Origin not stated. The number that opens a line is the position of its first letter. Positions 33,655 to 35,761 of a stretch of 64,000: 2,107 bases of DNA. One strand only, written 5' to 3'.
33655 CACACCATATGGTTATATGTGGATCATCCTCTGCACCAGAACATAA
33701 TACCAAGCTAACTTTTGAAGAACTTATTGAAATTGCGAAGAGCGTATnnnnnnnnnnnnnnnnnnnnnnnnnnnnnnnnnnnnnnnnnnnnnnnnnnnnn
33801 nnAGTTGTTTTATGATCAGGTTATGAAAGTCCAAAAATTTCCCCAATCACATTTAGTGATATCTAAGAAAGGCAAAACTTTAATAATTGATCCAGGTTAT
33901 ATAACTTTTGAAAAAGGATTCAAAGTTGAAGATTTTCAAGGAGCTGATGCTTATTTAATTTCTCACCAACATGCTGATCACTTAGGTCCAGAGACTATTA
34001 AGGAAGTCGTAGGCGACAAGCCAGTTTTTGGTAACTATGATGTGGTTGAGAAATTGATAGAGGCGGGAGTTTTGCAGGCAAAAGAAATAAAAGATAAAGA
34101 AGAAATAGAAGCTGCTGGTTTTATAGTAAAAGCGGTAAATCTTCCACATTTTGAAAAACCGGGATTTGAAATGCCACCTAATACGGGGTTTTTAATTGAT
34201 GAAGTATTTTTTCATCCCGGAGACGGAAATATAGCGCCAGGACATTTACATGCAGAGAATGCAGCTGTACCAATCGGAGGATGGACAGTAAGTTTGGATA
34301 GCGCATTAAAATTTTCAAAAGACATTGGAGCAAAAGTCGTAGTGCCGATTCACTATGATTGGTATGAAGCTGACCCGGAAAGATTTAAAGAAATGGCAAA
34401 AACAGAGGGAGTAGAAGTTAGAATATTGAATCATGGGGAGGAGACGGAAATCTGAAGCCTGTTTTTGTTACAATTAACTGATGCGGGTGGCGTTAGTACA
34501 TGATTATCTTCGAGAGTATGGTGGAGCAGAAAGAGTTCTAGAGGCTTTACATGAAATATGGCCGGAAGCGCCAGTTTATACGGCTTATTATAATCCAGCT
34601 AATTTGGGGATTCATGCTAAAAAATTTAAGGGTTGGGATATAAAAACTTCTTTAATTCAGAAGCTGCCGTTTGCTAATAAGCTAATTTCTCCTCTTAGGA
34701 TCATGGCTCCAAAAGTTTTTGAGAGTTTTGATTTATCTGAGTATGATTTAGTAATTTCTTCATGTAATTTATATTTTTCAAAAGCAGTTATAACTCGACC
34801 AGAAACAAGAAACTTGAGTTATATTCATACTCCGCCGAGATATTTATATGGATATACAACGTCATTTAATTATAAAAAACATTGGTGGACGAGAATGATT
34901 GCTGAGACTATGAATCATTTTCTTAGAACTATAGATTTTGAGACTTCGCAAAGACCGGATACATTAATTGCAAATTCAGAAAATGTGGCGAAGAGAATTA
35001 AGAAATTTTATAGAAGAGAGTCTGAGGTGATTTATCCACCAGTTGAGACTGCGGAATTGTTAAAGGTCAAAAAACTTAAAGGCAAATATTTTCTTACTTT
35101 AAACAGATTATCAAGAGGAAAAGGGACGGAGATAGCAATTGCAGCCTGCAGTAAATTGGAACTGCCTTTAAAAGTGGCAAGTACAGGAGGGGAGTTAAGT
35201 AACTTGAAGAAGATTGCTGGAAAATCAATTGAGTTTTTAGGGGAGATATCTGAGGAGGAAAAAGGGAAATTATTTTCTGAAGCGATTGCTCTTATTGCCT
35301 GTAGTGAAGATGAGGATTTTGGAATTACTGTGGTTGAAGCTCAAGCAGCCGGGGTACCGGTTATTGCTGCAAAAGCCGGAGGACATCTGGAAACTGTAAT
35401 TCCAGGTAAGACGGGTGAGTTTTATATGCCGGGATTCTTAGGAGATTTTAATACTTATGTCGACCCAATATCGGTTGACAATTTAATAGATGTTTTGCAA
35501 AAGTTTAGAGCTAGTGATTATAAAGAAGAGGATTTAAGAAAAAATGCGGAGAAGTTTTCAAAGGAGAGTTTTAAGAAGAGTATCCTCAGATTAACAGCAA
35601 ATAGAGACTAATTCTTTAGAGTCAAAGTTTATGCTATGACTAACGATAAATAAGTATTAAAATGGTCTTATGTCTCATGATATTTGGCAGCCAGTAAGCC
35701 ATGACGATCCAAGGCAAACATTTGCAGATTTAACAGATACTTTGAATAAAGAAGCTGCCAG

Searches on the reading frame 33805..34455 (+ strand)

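Call 65: search_protein_families(library=pfam, proteins=[window:33805-34455:+], max_evalue=0.00001)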
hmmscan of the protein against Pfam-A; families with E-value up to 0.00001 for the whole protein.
window:33805-34455:+ (216 aa): 2 families
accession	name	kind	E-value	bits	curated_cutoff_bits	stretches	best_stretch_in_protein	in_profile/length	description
PF13483.12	Lactamase_B_3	-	1.2e-15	58.3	24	1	9-183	2-160/160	Beta-lactamase superfamily domain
PF12706.13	Lactamase_B_2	-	3.6e-13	50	27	1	40-184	24-200/200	Beta-lactamase superfamily domain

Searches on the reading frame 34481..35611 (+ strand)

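Call 65: search_protein_families(library=pfam, proteins=[window:34481-35611:+], max_evalue=0.00001)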
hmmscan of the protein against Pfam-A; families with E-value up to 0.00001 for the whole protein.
window:34481-35611:+ (376 aa): 3 families
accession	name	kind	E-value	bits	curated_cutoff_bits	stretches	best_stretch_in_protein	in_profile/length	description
PF00534.26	Glycos_transf_1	-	1.6e-20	73.8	26.4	1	197-318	11-143/172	Glycosyl transferases group 1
PF13692.12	Glyco_trans_1_4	-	1.3e-13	51.8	27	1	202-314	2-122/142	Glycosyl transferases group 1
PF13439.12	Glyco_transf_4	-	4.1e-06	27.4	28.5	1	14-191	2-169/170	Glycosyltransferase Family 4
